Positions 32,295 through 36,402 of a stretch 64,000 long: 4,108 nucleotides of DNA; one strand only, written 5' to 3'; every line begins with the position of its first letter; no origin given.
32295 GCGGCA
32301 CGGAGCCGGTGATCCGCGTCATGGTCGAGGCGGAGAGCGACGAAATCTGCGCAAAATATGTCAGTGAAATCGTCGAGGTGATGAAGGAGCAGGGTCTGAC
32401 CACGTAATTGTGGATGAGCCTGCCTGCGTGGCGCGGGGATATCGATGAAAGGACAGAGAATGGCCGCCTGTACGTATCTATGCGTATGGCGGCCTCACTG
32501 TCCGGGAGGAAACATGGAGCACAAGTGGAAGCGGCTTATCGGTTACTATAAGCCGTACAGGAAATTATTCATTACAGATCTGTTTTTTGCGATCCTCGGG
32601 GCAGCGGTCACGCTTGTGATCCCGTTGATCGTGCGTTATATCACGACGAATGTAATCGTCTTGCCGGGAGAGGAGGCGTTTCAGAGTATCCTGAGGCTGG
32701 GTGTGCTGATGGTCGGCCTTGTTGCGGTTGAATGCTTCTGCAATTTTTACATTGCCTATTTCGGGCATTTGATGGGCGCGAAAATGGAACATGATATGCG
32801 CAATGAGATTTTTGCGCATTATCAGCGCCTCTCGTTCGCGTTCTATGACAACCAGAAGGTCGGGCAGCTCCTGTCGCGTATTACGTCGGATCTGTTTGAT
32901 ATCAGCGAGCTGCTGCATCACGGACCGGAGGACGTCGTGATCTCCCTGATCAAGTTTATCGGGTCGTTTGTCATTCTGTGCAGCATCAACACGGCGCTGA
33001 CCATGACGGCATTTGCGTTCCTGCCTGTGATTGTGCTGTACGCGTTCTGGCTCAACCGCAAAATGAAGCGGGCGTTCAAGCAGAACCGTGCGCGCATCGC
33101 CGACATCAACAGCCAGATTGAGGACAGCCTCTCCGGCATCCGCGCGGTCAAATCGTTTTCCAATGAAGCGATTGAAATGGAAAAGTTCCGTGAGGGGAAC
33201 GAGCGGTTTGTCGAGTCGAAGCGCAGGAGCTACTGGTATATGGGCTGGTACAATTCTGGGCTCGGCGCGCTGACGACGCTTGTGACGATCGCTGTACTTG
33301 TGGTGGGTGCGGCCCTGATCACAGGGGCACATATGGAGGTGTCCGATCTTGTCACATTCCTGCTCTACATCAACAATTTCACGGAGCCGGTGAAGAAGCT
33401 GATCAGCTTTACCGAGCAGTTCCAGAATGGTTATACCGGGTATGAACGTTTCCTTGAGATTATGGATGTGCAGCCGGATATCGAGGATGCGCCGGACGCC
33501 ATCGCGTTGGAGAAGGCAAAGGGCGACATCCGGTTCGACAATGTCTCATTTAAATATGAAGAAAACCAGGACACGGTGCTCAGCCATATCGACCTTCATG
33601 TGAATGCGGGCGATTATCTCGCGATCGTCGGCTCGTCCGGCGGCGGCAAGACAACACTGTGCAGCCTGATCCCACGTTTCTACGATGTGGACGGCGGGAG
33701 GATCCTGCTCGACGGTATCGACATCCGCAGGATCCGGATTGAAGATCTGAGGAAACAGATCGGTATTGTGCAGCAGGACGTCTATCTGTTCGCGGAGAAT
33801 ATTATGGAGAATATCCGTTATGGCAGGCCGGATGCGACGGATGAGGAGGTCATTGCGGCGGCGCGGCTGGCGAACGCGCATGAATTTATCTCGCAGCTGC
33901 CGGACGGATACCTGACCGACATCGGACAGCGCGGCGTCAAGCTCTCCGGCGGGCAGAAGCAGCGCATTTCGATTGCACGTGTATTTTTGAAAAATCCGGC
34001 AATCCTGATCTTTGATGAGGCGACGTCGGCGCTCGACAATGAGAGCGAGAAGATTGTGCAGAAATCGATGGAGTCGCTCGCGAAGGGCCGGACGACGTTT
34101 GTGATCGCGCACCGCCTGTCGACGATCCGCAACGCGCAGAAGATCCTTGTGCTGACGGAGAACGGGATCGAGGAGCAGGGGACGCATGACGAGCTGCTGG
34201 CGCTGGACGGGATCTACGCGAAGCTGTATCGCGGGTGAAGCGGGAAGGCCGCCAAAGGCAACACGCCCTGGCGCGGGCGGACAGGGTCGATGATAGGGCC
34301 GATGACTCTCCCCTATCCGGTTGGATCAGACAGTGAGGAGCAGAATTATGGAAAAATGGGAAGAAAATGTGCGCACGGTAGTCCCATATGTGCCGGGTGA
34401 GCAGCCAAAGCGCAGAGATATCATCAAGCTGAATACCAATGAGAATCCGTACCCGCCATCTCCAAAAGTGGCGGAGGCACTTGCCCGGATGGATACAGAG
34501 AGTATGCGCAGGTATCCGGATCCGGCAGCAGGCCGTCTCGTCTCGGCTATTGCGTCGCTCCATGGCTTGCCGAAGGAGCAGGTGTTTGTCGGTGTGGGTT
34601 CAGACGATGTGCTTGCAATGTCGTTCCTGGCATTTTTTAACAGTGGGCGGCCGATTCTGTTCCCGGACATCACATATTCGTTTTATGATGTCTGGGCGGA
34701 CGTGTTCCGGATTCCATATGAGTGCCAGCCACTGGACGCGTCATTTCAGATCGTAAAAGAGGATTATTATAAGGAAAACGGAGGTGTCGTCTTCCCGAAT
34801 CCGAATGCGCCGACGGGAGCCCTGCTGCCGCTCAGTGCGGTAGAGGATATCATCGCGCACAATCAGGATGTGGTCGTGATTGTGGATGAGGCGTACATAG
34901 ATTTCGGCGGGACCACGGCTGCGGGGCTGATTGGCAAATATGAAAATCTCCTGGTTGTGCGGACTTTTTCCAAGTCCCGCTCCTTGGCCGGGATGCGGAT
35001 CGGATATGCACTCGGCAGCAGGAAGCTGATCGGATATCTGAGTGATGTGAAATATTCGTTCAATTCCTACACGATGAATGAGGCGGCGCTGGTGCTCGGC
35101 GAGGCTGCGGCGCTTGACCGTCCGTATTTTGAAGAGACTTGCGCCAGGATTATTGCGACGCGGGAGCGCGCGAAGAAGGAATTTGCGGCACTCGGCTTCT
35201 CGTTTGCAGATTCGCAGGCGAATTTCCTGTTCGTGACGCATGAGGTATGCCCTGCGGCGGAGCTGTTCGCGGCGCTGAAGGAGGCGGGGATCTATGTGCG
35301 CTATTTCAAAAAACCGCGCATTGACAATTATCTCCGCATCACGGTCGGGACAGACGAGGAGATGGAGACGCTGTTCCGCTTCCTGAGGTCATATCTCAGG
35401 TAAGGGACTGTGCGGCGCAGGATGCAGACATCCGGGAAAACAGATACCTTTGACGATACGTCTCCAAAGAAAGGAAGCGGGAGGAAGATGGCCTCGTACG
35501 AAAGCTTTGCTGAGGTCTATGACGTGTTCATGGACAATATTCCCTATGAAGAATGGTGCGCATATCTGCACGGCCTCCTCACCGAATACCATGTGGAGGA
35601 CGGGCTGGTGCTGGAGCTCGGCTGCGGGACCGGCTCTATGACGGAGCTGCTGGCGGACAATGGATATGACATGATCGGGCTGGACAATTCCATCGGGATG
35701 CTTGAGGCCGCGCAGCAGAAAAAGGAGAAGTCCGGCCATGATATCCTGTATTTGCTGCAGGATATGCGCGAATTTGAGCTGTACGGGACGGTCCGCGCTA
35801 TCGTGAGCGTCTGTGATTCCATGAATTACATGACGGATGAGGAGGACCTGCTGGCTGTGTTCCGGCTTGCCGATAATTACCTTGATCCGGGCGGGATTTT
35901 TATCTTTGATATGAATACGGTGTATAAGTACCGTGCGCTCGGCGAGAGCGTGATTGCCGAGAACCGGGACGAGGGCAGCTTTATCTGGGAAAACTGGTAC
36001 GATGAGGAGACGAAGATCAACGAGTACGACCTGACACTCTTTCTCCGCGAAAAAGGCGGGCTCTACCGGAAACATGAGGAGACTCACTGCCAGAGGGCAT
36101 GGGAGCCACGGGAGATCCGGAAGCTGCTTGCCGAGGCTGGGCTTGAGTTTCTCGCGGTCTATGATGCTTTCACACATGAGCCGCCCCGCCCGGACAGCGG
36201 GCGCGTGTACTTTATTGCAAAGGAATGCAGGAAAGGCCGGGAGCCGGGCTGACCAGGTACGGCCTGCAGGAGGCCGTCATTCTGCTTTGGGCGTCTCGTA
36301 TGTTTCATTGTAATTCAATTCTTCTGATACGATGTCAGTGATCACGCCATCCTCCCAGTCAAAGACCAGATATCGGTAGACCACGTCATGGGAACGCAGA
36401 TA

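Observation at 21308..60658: Unrecognised dispersed two-hairpin element of about 95 bp, 7 copies in 64 kb, with covarying stems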

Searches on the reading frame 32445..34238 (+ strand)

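Call 13: search_protein_families(library=pfam, proteins=[window:32445-34238:+])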
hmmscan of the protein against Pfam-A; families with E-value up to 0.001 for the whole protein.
window:32445-34238:+ (597 aa): 3 families
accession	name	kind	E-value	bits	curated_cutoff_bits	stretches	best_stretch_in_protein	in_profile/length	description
PF00664.28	ABC_membrane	-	7.7e-52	177.1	28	1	45-316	4-274/274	ABC transporter transmembrane region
PF00005.33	ABC_tran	-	6.7e-30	104.9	25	1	379-528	1-137/137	ABC transporter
PF02463.25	SMC_N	-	9.6e-08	32.1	40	1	420-572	111-213/220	RecF/RecN/SMC N terminal domain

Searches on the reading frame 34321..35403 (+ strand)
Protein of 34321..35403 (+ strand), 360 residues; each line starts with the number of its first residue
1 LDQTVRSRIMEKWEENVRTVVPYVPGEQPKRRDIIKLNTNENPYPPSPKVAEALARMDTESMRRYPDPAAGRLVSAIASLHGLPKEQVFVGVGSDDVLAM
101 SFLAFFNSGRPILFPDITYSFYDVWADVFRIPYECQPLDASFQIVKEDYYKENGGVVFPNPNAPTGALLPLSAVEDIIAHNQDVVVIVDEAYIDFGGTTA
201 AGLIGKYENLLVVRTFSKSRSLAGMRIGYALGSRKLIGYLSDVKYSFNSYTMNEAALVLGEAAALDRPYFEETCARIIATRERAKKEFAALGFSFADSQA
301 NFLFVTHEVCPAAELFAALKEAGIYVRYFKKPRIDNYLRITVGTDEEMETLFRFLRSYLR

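Call 13: search_protein_families(library=pfam, proteins=[window:34321-35403:+])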
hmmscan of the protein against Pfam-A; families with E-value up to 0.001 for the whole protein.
window:34321-35403:+ (360 aa): 1 family
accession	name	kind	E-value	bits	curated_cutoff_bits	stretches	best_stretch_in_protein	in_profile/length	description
PF00155.27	Aminotran_1_2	-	2.6e-57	195.1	19.7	1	33-353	2-359/361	Aminotransferase class I and II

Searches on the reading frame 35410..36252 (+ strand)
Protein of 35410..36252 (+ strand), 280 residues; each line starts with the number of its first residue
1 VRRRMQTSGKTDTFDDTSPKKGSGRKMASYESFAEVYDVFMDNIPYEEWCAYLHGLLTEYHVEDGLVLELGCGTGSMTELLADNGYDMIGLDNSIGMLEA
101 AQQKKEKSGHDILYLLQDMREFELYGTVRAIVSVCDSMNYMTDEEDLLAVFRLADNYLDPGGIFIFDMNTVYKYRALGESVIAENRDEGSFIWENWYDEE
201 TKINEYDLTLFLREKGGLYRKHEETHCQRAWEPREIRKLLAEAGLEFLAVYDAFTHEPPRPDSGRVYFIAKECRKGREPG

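Call 74: search_protein_families(library=pfam, proteins=[window:35410-36252:+], max_evalue=0.0001)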
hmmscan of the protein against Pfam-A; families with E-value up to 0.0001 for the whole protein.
window:35410-36252:+ (280 aa): 6 families
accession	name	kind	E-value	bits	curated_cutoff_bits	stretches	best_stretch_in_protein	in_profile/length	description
PF13649.12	Methyltransf_25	-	3.6e-16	60.1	27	1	67-162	1-97/97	Methyltransferase domain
PF08241.18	Methyltransf_11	-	2e-11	44.8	21.2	1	68-166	1-95/95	Methyltransferase domain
PF13489.12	Methyltransf_23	-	9.2e-11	42.2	27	1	47-248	7-162/164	Methyltransferase domain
PF13847.12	Methyltransf_31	-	7.5e-09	35.9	27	1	67-170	7-113/145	Methyltransferase domain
PF08242.18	Methyltransf_12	-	2.6e-07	31.7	30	1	68-164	1-98/98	Methyltransferase domain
PF05401.17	NodS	-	2.3e-06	28.1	24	1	64-168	44-146/201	Nodulation protein S (NodS)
